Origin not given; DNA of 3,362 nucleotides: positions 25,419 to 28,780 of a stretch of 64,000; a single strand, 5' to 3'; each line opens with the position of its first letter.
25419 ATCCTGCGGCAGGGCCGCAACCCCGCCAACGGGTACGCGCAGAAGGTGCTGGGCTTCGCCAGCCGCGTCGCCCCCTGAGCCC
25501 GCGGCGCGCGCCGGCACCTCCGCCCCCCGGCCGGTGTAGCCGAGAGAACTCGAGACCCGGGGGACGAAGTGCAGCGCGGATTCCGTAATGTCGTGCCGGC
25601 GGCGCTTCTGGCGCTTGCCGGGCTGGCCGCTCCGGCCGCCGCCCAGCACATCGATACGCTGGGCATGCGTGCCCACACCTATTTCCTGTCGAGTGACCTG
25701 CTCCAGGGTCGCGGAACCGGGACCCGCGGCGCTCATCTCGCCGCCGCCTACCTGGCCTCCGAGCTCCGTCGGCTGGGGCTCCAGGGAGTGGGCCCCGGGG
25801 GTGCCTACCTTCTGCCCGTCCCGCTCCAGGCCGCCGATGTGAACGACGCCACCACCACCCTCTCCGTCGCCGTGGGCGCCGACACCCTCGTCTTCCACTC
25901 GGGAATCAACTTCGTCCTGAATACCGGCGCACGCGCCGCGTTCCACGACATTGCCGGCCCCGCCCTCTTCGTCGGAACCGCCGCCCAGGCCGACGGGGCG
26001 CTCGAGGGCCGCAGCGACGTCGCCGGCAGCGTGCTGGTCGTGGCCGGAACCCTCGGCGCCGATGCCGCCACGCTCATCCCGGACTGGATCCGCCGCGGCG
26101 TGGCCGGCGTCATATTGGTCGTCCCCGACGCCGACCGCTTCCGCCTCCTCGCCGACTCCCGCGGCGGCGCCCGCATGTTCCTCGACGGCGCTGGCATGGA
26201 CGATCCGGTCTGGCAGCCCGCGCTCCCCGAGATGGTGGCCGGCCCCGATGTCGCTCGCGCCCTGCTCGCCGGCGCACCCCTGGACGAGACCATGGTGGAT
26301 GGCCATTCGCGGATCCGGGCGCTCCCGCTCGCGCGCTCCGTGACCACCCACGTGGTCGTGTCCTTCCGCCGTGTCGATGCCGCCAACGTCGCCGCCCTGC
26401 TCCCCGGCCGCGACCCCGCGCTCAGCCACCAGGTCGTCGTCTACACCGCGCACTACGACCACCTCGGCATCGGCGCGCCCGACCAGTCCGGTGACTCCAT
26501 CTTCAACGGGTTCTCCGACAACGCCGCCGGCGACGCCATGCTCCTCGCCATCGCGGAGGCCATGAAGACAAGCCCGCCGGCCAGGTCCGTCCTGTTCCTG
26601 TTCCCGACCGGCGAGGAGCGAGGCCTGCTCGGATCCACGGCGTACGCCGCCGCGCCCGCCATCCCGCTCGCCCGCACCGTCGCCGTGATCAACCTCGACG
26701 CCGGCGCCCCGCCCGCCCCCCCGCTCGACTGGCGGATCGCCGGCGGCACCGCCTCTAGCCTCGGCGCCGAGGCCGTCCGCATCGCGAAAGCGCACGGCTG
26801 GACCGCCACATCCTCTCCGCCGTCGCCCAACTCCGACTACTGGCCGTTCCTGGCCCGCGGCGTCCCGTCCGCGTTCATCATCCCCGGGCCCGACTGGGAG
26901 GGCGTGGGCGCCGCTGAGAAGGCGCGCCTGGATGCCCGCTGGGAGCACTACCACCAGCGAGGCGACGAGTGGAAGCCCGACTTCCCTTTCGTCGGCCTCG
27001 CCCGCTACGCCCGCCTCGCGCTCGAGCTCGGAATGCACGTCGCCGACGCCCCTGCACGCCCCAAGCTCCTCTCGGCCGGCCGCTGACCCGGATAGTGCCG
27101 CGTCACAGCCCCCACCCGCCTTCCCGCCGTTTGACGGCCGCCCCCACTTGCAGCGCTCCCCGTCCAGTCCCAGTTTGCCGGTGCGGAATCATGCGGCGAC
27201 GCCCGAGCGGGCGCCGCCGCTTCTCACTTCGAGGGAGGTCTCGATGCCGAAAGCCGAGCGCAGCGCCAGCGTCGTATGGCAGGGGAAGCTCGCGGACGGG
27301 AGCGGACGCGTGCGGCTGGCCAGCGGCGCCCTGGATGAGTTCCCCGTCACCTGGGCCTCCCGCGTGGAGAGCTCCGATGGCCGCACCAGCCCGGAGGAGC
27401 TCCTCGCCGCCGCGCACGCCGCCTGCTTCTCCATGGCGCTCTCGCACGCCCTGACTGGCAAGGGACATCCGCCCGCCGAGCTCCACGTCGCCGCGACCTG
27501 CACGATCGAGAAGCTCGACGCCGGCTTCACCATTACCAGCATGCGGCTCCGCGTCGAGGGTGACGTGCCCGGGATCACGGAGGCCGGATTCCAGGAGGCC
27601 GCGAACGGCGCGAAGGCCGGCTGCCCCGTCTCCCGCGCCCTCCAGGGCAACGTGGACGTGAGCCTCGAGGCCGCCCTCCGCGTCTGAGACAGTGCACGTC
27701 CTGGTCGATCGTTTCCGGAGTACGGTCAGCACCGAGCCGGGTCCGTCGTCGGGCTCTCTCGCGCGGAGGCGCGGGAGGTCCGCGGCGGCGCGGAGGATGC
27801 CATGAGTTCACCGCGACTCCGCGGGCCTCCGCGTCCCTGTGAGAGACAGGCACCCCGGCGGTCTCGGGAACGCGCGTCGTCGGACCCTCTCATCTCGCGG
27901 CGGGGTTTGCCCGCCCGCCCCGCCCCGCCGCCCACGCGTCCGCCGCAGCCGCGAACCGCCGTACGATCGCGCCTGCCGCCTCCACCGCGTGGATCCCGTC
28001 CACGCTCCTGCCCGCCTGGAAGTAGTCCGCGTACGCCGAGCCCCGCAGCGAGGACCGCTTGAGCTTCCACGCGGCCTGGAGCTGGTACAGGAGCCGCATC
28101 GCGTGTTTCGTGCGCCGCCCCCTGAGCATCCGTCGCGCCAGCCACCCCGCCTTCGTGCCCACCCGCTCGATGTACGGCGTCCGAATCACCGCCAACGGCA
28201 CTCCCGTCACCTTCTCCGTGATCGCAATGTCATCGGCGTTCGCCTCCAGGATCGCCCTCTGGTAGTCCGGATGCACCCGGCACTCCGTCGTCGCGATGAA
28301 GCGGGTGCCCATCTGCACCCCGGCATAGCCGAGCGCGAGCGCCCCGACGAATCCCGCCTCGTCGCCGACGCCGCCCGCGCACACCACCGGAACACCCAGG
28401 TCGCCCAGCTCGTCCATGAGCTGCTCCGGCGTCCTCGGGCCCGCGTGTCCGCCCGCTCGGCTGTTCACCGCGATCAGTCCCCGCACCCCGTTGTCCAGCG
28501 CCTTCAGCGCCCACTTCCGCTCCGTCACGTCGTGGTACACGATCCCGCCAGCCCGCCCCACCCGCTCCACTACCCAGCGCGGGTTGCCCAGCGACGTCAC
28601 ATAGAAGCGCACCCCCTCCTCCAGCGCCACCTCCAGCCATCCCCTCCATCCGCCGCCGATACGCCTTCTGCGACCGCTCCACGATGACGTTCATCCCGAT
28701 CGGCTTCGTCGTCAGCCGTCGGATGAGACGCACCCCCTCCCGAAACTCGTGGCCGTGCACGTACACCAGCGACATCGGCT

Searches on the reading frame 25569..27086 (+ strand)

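Call 73: search_protein_families(library=pfam, proteins=[window:25569-27086:+], max_evalue=0.001)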
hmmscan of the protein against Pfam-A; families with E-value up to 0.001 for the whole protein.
window:25569-27086:+ (505 aa): 1 family
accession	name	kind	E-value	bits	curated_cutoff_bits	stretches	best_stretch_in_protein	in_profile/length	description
PF04389.22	Peptidase_M28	-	1.9e-33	116.3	21.3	1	273-469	1-175/193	Peptidase family M28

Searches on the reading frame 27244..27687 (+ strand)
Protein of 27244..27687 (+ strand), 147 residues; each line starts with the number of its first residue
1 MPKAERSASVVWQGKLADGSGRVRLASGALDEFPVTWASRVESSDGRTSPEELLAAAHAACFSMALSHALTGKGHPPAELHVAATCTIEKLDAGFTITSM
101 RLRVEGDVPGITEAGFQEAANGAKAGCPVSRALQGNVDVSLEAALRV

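Call 32: find_encoding_contigs(protein=window:27244-27687:+, flank=3000, max_places=6)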
Protein window:27244-27687:+ (147 aa): 1 contig read that carries it; 1 place shown.
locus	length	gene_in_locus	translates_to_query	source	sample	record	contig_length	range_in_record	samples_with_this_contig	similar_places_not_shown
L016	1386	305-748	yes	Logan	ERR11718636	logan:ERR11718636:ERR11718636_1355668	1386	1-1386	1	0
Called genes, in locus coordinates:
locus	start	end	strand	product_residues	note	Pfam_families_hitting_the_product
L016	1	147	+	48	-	?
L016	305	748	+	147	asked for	PF02566:OsmC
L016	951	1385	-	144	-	?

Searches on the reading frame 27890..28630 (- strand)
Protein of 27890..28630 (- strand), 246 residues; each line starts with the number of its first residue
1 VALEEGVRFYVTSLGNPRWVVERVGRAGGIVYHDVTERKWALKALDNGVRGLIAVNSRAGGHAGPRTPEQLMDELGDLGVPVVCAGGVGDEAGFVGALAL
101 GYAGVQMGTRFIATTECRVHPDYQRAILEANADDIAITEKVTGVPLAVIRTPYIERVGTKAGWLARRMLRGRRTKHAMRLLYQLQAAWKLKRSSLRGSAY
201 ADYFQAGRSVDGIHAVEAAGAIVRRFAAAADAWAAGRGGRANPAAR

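Call 73: search_protein_families(library=pfam, proteins=[window:27890-28630:-], max_evalue=0.001)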
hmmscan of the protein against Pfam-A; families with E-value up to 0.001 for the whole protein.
window:27890-28630:- (246 aa): 1 family
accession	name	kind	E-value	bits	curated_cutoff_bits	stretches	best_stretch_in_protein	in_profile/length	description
PF03060.21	NMO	-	9.5e-24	84.8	28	1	3-160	110-274/331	Nitronate monooxygenase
